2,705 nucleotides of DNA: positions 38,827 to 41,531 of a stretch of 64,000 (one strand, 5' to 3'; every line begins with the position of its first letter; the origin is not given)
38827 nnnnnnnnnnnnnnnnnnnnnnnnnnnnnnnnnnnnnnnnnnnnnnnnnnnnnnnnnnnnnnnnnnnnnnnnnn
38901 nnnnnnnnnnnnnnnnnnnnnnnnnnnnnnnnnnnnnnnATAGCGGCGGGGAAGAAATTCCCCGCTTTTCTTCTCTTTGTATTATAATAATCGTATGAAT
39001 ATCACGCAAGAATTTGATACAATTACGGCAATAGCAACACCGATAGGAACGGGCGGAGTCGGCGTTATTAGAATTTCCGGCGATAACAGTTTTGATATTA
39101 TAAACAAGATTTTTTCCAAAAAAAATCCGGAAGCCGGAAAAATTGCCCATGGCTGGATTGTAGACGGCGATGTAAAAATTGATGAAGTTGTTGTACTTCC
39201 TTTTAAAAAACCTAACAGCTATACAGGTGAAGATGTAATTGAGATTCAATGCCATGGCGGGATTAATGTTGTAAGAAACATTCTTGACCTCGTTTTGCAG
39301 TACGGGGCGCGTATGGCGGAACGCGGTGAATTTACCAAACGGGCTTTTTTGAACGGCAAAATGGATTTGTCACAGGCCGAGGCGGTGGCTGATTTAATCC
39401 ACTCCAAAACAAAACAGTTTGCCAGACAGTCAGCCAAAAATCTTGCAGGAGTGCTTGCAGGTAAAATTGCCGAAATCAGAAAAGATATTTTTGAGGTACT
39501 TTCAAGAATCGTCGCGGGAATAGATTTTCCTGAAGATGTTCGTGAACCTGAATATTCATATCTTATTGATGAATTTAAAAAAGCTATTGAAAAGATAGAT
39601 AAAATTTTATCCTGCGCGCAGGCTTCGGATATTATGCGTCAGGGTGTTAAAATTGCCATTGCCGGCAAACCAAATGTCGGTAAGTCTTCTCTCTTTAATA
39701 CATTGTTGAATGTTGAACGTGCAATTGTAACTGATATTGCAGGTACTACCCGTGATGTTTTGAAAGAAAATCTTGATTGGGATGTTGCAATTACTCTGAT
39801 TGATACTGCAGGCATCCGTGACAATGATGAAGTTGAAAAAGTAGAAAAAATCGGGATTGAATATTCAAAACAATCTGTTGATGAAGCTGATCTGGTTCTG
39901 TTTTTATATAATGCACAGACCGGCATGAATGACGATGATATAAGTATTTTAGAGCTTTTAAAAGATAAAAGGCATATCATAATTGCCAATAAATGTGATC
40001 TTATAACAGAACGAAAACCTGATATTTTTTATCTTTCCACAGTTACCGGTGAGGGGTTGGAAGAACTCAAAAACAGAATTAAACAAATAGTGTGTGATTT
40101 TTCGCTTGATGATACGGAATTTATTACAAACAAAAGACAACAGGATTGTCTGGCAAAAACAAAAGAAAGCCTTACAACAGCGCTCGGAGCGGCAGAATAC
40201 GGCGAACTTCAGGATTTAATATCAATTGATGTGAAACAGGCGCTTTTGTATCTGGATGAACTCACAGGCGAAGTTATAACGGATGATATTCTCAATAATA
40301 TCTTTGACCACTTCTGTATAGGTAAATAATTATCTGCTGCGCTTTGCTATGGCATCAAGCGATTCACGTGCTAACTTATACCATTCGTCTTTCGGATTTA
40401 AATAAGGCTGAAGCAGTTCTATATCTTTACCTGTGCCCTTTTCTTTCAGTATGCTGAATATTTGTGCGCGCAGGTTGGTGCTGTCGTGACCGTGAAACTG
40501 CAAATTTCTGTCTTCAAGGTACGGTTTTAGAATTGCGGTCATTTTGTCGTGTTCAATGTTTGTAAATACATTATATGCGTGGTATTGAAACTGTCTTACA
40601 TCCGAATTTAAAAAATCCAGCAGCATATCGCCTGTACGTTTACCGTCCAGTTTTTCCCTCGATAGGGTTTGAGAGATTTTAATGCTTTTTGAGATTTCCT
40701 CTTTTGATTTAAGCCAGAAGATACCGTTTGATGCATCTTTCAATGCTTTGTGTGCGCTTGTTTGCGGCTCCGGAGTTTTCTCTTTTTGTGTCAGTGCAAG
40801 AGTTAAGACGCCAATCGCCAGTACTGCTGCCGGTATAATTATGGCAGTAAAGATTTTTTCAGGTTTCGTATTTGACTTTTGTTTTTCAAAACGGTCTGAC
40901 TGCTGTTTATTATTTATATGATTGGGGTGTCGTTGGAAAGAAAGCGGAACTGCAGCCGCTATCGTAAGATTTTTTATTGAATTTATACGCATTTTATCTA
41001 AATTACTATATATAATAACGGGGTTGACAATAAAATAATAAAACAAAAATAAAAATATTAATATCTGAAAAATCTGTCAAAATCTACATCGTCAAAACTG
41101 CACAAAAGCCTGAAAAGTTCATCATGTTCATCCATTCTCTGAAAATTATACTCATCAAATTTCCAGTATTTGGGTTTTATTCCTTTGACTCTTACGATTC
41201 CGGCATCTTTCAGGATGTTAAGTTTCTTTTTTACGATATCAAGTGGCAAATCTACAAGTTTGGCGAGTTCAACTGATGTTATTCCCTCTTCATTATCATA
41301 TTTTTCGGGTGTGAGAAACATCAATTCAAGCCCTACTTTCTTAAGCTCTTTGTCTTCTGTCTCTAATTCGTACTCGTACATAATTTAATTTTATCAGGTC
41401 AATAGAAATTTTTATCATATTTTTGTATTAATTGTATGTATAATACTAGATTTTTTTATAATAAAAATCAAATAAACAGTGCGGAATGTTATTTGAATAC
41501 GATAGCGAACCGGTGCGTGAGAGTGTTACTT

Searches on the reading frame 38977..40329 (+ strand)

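Call 10: search_protein_families(library=pfam, proteins=[window:38977-40329:+], max_evalue=0.01)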
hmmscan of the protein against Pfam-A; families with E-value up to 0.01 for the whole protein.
window:38977-40329:+ (450 aa): 6 families
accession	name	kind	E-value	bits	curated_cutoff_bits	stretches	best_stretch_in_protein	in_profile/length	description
PF12631.12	MnmE_helical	-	2e-48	165.8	40.1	1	131-447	1-211/211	MnmE helical domain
PF10396.14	TrmE_N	-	2.7e-43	147.3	29.8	1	15-128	1-117/117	GTP-binding protein TrmE N-terminus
PF01926.29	MMR_HSR1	-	9.8e-26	90.5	21.9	1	225-339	1-113/113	50S ribosome-binding GTPase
PF02421.24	FeoB_N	-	5.4e-08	32.9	27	1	225-347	2-122/156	Ferrous iron transport protein B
PF00350.29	Dynamin_N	-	1.5e-05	25.5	27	0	271-333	102-158/168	Dynamin family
PF03193.22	RsgA_GTPase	-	0.0073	16.6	30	0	225-260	108-150/174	RsgA GTPase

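Call 11: search_protein_families(library=phrogs, proteins=[window:38977-40329:+], max_evalue=0.01)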
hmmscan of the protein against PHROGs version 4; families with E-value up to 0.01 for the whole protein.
window:38977-40329:+ (450 aa): 4 families
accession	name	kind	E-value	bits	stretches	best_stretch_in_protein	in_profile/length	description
phrog_35435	-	unknown function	8.7e-111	371.9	1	7-450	1-464/464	-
phrog_31529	-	unknown function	7.8e-14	52.3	1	225-346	10-133/304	-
phrog_16468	-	unknown function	4.6e-06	27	1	215-345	30-171/328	-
phrog_124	-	DNA, RNA and nucleotide metabolism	0.0093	16.4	0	216-259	34-76/382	Sak4-like ssDNA annealing protein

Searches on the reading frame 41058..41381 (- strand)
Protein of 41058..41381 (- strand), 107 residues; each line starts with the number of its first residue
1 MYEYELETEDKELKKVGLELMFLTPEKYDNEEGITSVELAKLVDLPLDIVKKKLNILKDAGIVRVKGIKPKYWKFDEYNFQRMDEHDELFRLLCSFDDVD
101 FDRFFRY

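Call 44: search_protein_families(library=pfam, proteins=[window:41058-41381:-], max_evalue=0.1)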
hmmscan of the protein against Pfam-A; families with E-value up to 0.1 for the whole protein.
window:41058-41381:- (107 aa): 3 families
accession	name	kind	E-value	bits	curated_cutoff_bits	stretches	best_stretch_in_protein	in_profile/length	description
PF12840.13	HTH_20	-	0.00058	20.2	27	1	31-65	16-50/51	Helix-turn-helix domain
PF02082.26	Rrf2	-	0.015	15.9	30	1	26-65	16-55/132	Iron-dependent Transcriptional regulator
PF20024.5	DUF6432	-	0.022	15.4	29.6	1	30-66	25-61/97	Family of unknown function (DUF6432)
